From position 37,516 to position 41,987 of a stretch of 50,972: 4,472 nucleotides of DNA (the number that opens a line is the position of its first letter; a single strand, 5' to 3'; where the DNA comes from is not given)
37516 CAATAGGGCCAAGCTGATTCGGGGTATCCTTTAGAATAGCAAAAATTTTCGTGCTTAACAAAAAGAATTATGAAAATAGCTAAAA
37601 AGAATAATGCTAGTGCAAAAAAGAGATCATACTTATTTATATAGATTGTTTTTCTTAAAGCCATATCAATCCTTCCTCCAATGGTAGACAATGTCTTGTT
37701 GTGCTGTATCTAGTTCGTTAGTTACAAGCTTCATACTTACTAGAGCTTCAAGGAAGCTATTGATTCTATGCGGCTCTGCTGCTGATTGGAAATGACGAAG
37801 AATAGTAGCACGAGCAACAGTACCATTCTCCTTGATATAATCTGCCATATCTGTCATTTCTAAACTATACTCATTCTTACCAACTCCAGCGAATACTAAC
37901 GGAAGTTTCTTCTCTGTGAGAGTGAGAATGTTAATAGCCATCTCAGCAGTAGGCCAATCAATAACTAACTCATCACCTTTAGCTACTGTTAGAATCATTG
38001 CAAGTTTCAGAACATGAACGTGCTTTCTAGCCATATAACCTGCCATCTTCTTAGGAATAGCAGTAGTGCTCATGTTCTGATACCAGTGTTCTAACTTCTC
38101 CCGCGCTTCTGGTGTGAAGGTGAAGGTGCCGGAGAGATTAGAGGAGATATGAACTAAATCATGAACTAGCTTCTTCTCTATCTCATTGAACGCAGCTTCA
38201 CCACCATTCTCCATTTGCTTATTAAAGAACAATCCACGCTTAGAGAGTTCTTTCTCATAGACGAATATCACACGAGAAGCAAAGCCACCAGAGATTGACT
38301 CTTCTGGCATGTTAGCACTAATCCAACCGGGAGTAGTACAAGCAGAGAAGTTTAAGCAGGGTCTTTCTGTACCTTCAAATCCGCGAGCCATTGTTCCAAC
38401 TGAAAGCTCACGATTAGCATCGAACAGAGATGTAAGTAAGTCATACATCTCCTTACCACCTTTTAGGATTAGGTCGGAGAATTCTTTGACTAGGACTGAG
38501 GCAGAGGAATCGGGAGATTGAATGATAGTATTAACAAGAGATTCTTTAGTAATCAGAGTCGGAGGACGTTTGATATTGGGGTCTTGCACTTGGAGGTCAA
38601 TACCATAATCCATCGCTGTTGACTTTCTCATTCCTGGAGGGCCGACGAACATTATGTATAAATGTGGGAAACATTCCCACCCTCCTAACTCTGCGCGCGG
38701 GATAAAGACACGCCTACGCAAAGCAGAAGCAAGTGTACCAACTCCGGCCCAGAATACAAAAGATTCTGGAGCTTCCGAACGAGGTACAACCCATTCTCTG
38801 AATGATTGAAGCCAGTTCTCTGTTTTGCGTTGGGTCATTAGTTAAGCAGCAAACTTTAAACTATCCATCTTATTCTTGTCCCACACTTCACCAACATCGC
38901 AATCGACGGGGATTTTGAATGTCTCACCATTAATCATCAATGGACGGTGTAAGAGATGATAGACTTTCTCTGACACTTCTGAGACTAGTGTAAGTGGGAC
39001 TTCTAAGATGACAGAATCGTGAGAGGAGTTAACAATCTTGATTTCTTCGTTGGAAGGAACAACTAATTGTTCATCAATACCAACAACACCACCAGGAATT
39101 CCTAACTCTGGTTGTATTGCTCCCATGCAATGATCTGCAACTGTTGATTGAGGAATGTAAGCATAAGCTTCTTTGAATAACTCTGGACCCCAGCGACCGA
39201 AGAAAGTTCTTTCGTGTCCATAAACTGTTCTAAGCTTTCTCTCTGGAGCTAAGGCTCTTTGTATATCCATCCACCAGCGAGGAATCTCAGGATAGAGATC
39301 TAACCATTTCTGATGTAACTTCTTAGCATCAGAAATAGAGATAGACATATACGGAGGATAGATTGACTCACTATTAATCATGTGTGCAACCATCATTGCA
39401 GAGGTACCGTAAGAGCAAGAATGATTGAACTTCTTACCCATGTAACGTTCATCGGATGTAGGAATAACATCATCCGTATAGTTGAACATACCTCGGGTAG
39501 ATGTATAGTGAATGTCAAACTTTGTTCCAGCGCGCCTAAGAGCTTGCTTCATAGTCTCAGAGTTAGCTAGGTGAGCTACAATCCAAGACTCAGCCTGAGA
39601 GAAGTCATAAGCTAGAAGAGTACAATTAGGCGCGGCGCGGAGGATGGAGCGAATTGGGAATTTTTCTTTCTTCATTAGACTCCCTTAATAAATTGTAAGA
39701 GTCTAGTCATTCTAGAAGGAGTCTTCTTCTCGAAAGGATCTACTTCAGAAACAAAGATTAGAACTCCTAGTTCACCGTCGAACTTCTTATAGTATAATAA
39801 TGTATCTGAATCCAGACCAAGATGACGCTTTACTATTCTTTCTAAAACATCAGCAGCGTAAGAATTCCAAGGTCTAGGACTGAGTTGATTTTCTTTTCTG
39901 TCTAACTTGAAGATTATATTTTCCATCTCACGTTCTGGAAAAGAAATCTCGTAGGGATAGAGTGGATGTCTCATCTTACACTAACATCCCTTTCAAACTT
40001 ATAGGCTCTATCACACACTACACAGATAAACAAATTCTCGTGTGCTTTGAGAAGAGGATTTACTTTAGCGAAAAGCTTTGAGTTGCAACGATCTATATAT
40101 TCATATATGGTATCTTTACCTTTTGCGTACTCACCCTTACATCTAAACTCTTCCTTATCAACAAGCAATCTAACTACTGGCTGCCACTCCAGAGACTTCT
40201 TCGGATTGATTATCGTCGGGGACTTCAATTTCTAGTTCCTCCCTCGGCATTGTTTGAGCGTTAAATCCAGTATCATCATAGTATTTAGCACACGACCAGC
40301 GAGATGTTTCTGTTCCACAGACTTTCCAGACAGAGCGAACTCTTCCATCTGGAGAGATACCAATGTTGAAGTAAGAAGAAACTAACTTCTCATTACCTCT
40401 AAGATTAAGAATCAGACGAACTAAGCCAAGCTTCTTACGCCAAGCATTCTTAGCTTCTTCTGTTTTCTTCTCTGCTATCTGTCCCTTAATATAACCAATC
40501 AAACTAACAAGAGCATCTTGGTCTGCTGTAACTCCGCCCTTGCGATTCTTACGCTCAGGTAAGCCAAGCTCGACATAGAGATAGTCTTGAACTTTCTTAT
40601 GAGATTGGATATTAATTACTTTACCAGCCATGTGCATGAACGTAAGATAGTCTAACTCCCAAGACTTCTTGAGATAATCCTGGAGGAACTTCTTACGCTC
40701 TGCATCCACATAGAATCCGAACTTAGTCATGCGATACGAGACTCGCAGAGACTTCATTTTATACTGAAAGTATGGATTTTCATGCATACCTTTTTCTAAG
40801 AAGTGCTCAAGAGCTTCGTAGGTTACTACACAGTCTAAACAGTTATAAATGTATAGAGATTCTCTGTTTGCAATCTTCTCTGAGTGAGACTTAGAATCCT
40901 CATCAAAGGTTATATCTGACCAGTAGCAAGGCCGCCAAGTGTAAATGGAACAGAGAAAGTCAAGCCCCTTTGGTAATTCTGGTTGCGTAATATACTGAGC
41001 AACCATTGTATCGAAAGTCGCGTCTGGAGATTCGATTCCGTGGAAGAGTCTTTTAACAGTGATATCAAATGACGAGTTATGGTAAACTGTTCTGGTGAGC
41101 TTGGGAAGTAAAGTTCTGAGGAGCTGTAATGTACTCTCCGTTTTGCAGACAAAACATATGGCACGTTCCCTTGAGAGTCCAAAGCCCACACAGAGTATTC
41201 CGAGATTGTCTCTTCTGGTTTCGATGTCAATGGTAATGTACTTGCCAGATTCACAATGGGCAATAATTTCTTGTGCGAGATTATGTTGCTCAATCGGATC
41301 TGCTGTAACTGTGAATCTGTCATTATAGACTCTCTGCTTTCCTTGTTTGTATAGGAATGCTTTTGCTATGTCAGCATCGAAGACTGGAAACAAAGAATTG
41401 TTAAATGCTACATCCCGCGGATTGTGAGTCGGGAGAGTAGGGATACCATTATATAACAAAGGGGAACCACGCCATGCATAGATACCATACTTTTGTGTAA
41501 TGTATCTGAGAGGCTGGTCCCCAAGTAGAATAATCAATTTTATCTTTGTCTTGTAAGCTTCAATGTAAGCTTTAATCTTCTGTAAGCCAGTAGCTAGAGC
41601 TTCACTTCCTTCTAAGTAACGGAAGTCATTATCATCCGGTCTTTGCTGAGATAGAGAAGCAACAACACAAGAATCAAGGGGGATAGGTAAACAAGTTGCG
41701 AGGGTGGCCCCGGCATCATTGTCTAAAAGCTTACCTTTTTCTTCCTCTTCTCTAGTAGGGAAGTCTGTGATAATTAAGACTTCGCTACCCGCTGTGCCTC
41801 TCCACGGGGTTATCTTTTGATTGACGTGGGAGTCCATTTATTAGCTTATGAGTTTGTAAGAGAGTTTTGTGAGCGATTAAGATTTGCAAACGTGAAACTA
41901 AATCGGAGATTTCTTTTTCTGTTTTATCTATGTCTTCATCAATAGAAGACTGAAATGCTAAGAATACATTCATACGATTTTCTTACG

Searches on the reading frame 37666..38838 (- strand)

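Call 9: search_protein_families(library=phrogs, proteins=[window:37666-38838:-], max_evalue=0.00001)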
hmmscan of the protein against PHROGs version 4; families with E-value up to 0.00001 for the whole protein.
window:37666-38838:- (390 aa): 5 families
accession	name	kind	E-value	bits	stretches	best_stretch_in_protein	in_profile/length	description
phrog_14296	-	DNA, RNA and nucleotide metabolism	5.3e-46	158.4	1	18-352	12-354/417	DNA primase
phrog_2373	-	DNA, RNA and nucleotide metabolism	1e-11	45.2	1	128-341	239-457/515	DNA helicase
phrog_5311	-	DNA, RNA and nucleotide metabolism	2.5e-10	40.2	1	103-373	381-663/692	helicase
phrog_3022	-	DNA, RNA and nucleotide metabolism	2.3e-09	37.2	1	156-339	524-711/788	DNA primase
phrog_10514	-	DNA, RNA and nucleotide metabolism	3.8e-06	26.4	1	97-373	432-729/750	DNA primase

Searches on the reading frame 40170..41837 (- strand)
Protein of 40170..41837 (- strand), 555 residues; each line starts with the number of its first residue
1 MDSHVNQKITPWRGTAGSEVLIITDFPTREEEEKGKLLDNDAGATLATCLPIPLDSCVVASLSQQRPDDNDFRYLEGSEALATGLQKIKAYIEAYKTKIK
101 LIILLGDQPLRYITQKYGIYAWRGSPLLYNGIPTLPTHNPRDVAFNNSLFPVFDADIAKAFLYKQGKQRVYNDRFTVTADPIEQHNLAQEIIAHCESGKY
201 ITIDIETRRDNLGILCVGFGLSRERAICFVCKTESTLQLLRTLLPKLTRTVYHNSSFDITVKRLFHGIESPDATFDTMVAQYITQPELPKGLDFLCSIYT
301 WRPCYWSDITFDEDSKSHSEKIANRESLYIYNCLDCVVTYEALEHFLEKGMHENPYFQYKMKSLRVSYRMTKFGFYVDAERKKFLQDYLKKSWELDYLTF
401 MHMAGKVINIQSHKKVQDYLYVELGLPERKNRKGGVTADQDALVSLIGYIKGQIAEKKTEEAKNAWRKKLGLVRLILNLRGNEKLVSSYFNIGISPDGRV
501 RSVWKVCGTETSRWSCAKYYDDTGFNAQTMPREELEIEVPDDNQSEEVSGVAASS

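Call 9: search_protein_families(library=phrogs, proteins=[window:40170-41837:-], max_evalue=0.00001)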
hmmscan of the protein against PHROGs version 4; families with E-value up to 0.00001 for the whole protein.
window:40170-41837:- (555 aa): 2 families
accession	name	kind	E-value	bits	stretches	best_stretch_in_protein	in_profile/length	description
phrog_17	-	DNA, RNA and nucleotide metabolism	2.4e-45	156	1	18-533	480-988/1445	DNA polymerase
phrog_12241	-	DNA, RNA and nucleotide metabolism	8.5e-08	32.6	0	243-519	191-488/502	DNA polymerase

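Call 27: search_protein_families(library=pfam, proteins=[window:40170-41837:-], max_evalue=0.01)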
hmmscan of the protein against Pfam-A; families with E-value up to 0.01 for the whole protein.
window:40170-41837:- (555 aa): 4 families
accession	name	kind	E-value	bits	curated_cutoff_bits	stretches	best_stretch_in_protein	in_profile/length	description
PF01612.26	DNA_pol_A_exo1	-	8.1e-09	36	23.6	1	182-349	4-170/173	3'-5' exonuclease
PF00476.26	DNA_pol_A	-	4.4e-06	26.3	34.3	1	400-517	22-124/381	DNA polymerase family A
PF03167.25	UDG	-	0.00016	22.2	24.3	1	14-148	4-126/141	Uracil DNA glycosylase superfamily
PF13058.12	DUF3920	-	0.0028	18.3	27.3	1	217-265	55-102/126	Protein of unknown function (DUF3920)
